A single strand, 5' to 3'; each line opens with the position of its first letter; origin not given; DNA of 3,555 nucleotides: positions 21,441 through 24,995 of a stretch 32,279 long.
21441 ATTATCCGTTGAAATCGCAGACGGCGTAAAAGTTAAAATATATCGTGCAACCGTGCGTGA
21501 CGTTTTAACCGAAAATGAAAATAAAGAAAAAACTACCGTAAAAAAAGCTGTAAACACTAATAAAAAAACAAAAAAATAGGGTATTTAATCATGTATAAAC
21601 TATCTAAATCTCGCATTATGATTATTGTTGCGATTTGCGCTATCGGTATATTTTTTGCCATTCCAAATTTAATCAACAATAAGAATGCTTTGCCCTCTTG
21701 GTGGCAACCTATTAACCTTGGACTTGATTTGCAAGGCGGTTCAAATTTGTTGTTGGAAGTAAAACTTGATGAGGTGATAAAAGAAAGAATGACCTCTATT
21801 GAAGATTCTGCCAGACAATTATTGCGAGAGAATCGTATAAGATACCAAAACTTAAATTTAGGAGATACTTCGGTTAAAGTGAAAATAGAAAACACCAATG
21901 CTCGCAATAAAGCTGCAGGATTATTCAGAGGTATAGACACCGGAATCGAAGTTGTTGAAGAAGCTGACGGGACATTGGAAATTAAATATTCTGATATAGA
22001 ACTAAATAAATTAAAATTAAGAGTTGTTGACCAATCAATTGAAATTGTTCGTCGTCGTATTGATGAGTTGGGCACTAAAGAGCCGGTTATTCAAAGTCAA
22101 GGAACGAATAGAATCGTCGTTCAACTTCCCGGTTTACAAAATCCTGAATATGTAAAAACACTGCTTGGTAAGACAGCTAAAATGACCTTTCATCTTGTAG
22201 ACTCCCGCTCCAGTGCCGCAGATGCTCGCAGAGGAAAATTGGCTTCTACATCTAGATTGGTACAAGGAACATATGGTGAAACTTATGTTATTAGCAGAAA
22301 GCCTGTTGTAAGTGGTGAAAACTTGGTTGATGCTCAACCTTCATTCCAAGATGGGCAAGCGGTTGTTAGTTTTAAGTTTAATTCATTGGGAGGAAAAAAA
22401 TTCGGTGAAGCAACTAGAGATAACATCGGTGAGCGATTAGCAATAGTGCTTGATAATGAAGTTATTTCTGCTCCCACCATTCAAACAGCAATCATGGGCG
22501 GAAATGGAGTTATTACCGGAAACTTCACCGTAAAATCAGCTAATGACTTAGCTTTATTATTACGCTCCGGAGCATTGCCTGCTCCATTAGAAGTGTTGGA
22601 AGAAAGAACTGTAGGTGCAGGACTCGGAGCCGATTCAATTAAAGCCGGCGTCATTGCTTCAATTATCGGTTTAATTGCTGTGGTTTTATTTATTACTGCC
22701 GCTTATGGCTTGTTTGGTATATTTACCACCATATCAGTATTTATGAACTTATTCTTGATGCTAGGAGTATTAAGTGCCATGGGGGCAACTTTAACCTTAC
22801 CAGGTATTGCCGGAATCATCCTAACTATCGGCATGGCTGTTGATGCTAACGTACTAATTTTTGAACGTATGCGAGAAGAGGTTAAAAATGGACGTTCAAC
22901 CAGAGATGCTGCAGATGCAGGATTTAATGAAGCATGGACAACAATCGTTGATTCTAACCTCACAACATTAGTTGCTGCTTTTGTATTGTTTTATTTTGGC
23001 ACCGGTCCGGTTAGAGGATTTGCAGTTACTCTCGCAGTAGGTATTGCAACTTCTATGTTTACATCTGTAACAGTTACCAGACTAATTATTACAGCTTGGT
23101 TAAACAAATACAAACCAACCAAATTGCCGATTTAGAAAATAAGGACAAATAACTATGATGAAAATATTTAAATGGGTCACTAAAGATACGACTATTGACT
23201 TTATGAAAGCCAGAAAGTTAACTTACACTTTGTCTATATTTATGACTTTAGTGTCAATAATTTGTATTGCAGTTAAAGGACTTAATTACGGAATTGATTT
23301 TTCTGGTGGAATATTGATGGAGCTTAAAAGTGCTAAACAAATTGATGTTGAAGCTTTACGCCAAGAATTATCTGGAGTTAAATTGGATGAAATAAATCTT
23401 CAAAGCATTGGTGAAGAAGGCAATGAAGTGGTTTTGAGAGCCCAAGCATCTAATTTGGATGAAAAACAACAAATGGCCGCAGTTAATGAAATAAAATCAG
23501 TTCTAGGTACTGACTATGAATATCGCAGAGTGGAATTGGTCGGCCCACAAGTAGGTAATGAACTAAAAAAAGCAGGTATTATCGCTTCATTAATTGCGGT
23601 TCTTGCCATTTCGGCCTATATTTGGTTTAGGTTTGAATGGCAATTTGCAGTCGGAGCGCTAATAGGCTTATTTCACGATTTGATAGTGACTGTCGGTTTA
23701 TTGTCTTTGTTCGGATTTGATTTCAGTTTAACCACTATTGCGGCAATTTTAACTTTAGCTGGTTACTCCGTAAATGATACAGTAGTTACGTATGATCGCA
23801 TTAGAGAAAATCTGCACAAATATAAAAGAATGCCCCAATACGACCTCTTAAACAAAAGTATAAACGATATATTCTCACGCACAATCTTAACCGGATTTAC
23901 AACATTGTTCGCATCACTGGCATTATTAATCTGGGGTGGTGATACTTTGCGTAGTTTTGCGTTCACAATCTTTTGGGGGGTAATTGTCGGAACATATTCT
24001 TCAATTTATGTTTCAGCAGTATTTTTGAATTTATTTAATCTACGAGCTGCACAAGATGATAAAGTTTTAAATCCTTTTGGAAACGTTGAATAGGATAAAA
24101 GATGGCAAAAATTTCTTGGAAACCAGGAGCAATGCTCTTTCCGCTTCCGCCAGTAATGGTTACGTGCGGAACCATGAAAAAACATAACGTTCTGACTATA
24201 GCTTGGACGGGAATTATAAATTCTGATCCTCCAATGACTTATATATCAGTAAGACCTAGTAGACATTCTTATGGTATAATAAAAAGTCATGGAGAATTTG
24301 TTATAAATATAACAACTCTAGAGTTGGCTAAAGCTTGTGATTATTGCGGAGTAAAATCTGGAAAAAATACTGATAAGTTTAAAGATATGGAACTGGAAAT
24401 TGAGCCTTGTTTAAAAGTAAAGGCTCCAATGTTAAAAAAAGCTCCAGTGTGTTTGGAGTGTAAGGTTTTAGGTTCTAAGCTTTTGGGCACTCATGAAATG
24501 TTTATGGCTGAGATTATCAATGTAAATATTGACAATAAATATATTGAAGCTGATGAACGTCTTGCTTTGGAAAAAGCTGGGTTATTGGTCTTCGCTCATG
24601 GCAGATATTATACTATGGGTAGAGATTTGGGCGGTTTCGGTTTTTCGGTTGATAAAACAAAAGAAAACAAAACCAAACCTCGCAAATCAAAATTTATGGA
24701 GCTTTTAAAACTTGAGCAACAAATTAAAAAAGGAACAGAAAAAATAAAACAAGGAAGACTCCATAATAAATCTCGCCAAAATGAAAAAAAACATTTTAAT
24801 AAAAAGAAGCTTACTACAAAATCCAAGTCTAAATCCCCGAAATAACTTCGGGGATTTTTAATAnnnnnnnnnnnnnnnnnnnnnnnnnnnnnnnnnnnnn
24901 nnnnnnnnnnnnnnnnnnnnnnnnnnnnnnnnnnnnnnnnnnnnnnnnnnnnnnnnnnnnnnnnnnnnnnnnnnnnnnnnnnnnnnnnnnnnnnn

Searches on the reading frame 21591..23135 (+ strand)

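Call 7: search_protein_families(library=pfam, proteins=[window:21591-23135:+])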
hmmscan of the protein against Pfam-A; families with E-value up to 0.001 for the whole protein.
window:21591-23135:+ (514 aa): 7 families
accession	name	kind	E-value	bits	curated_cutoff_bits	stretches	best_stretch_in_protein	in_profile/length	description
PF22599.2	SecDF_P1_head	-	6.3e-40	136.1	27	1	228-331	9-114/114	SecDF, P1 head subdomain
PF21760.3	SecD_1st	-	2.2e-27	94.7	27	1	146-204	1-59/60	Protein translocase subunit SecDF, P1 domain, N-terminal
PF02355.23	SecD_SecF_C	-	2.3e-19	70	20.5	1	334-504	14-187/189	Protein export membrane protein SecD/SecF, C-terminal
PF03176.21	MMPL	-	6.3e-10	39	20.5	1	355-500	149-299/333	MMPL family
PF00873.25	ACR_tran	-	2.6e-07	29.2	28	1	354-506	338-492/1021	AcrB/AcrD/AcrF family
PF07549.19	Sec_GG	-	3.1e-05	23.8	20.3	1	39-58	6-25/28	SecD/SecF GG Motif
PF13721.11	SecD-TM1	-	0.0004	21.2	30.5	0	68-109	47-88/103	SecD export protein N-terminal TM region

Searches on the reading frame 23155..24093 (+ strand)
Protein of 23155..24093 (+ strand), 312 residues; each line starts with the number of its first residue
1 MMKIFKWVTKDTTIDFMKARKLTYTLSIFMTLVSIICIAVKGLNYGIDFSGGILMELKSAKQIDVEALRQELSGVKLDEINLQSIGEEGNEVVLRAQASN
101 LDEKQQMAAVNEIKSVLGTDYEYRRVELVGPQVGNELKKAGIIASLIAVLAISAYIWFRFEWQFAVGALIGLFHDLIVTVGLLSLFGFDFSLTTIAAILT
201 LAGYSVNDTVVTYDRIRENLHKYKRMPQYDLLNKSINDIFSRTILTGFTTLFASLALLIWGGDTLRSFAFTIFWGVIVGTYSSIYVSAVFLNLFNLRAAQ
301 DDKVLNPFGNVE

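Call 7: search_protein_families(library=pfam, proteins=[window:23155-24093:+])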
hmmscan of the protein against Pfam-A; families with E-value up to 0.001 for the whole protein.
window:23155-24093:+ (312 aa): 2 families
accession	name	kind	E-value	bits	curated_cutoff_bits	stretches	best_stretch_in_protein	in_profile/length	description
PF02355.23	SecD_SecF_C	-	7.4e-65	218.3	20.5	1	116-292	8-184/189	Protein export membrane protein SecD/SecF, C-terminal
PF07549.19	Sec_GG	-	5.4e-08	32.6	20.3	1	38-61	3-26/28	SecD/SecF GG Motif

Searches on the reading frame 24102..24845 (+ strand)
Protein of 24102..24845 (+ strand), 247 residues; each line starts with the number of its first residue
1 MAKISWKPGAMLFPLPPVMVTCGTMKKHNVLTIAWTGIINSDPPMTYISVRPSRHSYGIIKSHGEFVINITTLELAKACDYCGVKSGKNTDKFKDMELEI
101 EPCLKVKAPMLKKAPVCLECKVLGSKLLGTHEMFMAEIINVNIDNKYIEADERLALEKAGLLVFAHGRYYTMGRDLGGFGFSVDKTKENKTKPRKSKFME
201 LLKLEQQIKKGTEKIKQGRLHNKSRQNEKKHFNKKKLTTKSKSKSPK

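Call 7: search_protein_families(library=pfam, proteins=[window:24102-24845:+])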
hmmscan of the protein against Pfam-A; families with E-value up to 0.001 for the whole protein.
window:24102-24845:+ (247 aa): 1 family
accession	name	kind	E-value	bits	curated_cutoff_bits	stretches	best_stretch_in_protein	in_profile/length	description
PF01613.24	Flavin_Reduct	-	2.4e-27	96.3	27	1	13-171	4-151/153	Flavin reductase like domain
